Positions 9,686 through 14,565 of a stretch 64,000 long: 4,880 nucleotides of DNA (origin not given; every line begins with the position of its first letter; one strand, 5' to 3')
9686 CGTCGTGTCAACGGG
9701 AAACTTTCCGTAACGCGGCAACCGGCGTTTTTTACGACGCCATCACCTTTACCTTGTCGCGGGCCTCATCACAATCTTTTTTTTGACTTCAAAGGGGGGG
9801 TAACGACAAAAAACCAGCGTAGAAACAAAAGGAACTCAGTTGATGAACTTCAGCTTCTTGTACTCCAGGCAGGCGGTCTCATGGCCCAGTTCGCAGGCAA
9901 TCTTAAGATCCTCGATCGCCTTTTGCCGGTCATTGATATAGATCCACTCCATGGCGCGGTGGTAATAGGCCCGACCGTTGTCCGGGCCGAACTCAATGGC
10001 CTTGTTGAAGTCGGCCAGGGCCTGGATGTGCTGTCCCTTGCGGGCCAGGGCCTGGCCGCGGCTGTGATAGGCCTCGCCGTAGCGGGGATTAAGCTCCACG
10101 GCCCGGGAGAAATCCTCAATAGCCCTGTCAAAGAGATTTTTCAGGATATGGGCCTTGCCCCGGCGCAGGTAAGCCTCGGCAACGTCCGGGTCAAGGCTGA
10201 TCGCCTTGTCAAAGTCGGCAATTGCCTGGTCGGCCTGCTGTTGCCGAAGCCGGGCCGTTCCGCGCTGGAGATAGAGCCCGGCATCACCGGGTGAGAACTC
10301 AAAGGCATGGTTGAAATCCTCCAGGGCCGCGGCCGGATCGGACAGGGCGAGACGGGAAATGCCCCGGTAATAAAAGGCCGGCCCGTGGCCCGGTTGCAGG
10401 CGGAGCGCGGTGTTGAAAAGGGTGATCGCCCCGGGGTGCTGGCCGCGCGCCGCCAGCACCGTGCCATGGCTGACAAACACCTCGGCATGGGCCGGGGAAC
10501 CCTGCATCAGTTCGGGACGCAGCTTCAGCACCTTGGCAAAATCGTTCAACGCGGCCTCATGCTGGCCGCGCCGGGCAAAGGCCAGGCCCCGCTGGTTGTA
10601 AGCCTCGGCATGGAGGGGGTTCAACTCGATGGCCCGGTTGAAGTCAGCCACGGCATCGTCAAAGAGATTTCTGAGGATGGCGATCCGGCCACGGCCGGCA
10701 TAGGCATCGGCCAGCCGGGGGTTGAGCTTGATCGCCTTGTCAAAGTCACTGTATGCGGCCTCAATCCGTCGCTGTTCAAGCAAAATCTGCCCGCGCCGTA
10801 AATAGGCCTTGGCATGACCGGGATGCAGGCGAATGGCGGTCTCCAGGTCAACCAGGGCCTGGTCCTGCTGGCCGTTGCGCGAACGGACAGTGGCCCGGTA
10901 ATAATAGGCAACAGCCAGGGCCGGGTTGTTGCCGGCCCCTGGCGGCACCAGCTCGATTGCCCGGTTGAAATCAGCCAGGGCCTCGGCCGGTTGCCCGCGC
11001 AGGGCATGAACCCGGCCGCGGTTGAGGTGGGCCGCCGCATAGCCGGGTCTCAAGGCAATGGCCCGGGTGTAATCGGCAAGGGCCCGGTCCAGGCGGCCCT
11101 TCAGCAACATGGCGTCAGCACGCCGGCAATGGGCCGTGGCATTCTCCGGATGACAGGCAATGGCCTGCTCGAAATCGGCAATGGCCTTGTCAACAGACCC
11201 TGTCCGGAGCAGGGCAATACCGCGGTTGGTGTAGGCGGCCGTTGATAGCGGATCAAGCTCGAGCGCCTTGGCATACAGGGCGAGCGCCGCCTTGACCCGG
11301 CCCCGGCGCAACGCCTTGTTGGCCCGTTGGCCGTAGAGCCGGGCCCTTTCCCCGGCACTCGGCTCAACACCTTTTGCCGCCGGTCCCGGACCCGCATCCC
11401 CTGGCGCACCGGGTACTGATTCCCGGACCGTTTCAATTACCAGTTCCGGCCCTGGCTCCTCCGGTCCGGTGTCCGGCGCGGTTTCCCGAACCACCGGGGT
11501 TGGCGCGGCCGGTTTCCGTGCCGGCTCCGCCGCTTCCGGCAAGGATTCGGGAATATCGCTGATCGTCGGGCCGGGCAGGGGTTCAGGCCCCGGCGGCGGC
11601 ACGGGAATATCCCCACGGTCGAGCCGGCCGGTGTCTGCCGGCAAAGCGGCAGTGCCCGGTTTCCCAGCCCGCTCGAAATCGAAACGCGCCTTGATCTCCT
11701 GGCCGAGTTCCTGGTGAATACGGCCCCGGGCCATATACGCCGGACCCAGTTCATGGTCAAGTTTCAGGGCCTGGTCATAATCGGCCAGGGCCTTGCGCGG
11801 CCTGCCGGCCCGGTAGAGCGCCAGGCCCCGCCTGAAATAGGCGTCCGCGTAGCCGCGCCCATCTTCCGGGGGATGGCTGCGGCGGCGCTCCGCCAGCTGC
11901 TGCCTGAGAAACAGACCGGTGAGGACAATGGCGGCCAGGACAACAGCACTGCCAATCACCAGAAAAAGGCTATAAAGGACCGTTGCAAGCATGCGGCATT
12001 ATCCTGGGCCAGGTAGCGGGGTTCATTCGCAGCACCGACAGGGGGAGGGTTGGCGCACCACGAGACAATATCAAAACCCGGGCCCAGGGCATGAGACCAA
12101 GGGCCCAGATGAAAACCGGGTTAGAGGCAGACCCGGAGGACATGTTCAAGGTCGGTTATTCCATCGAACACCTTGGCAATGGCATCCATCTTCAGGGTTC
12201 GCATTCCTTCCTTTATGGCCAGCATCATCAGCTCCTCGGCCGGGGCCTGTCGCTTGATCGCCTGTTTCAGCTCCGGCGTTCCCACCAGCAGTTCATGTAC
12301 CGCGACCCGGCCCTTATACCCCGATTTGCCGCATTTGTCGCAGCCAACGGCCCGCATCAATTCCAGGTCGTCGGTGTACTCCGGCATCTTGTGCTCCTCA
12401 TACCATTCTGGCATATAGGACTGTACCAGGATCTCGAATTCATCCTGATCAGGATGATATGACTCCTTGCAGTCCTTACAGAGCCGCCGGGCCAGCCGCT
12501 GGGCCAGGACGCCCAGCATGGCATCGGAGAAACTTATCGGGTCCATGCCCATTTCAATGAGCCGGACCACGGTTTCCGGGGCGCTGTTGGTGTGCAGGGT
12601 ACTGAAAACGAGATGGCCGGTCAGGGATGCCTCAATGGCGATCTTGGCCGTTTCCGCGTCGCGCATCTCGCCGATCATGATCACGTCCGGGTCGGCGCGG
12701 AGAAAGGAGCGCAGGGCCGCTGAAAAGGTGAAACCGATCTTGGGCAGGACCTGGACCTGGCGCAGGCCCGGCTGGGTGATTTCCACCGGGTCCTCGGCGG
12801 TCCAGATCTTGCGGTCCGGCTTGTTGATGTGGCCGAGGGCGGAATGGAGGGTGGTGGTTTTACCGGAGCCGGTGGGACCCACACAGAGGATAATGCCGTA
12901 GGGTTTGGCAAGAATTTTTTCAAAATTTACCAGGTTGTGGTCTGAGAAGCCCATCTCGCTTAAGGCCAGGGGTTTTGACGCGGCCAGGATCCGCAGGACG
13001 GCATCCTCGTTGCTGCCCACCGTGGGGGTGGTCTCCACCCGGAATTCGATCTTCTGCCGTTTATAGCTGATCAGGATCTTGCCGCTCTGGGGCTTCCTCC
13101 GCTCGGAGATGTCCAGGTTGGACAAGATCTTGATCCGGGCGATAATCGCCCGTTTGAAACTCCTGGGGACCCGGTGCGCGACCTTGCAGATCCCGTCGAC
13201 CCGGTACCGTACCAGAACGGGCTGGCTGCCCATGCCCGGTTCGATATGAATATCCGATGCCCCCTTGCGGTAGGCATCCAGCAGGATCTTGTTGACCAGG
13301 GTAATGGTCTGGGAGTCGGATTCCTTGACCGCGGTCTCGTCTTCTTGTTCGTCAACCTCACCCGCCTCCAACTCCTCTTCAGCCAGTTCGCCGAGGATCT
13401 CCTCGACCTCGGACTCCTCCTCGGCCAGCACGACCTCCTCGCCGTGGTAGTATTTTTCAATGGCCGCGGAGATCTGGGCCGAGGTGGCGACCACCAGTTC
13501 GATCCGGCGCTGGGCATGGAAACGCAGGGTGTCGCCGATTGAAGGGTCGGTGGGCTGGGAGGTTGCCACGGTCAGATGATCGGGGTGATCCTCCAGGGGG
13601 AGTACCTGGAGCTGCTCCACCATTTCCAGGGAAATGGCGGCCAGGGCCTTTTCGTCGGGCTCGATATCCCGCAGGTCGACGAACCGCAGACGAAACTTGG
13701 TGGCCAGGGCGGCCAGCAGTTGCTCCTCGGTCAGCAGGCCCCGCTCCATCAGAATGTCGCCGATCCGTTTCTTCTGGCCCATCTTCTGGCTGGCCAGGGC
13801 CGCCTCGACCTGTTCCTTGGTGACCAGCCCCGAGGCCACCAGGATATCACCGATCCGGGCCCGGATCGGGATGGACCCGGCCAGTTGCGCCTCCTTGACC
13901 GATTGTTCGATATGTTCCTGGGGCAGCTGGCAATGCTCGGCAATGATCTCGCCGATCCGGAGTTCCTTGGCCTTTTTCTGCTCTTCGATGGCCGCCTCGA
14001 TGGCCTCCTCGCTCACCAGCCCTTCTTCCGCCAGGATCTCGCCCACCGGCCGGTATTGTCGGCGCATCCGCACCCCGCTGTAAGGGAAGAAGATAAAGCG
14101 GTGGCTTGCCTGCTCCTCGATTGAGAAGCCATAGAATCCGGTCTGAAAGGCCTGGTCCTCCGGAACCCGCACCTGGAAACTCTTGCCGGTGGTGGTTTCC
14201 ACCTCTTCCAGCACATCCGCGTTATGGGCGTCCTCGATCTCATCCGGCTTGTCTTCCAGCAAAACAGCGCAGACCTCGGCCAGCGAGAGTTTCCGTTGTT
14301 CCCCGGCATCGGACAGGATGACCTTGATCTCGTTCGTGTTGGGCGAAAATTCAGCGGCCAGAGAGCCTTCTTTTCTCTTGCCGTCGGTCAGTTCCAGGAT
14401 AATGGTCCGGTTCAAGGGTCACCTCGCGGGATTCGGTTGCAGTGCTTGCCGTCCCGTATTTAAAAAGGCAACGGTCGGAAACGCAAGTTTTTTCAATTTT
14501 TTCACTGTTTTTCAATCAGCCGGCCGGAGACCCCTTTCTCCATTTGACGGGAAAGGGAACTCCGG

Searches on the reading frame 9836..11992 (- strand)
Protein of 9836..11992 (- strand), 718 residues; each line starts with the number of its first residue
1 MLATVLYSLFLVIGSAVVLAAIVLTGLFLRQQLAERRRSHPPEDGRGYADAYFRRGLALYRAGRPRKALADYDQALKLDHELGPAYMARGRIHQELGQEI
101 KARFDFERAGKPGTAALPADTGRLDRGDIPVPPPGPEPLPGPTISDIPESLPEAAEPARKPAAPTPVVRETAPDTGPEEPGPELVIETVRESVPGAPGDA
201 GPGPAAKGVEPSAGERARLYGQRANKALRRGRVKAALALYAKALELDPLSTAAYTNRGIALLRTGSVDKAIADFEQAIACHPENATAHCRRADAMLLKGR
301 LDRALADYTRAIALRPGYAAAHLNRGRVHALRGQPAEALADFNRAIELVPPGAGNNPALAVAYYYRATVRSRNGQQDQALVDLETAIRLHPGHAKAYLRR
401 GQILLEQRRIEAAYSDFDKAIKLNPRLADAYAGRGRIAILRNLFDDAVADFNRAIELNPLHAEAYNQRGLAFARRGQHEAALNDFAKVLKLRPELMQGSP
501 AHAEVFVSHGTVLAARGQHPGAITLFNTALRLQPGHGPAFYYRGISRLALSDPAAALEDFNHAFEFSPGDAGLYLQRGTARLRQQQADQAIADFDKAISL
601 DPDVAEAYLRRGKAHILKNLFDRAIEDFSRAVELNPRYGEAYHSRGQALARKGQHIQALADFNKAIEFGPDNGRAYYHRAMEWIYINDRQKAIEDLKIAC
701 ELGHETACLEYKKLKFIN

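Call 70: search_protein_families(library=pfam, proteins=[window:9836-11992:-], max_evalue=0.00001)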
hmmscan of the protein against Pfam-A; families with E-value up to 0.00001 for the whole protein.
window:9836-11992:- (718 aa): 20 families
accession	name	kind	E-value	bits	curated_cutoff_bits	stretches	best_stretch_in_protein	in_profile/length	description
PF00515.34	TPR_1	-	3.2e-96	312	27.8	4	49-81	1-33/34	Tetratricopeptide repeat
PF07719.23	TPR_2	-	2.3e-85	274.2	27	1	49-79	1-31/34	Tetratricopeptide repeat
PF13414.12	TPR_11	-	1.5e-68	226.7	26.8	2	580-615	3-38/42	TPR repeat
PF13431.12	TPR_17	-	2.7e-62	202.3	24.4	0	451-482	2-33/34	Tetratricopeptide repeat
PF13181.12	TPR_8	-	8.8e-58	188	25.7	0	394-425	1-32/34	Tetratricopeptide repeat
PF13432.12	TPR_16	-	4.6e-55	184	32.7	6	223-285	3-65/65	Tetratricopeptide repeat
PF13371.12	TPR_9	-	1.5e-40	137.4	35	3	437-494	4-61/73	Tetratricopeptide repeat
PF13424.12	TPR_12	-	2.6e-36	124.1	30.1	1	319-389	3-74/77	Tetratricopeptide repeat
PF13428.12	TPR_14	-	3e-36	120.6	23.5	0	253-293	3-43/44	Tetratricopeptide repeat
PF14559.12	TPR_19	-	6.2e-28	97.4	25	0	227-286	1-60/68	Tetratricopeptide repeat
PF13174.12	TPR_6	-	2.4e-21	75.3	26.3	0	50-77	1-28/33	Tetratricopeptide repeat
PF23914.1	TPR_CcmH_CycH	-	1e-11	45.3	42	0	326-425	57-152/158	Cytochrome c-type biogenesis protein H TPR domain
PF03704.23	BTAD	-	3.5e-11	44.1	22.1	0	246-312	57-123/146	Bacterial transcriptional activator domain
PF01239.28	PPTA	-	5.3e-11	42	29.5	0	445-472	2-29/32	Protein prenyltransferase alpha subunit repeat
PF25575.1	TPR_BSK1_C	-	1.4e-10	41.5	42.2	0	223-289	48-115/118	Serine/threonine-protein kinase BSK1-like, TPR repeats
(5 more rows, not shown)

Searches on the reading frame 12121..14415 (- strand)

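Call 70: search_protein_families(library=pfam, proteins=[window:12121-14415:-], max_evalue=0.00001)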
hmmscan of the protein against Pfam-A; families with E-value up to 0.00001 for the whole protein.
window:12121-14415:- (764 aa): 2 families
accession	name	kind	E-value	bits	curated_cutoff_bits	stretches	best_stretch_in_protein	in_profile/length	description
PF00437.27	T2SSE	-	8e-116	387.1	24.9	1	365-761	3-370/370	Type II/IV secretion system protein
PF05157.20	MshEN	-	4.3e-21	75.1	23.1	1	241-327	1-88/90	MshEN domain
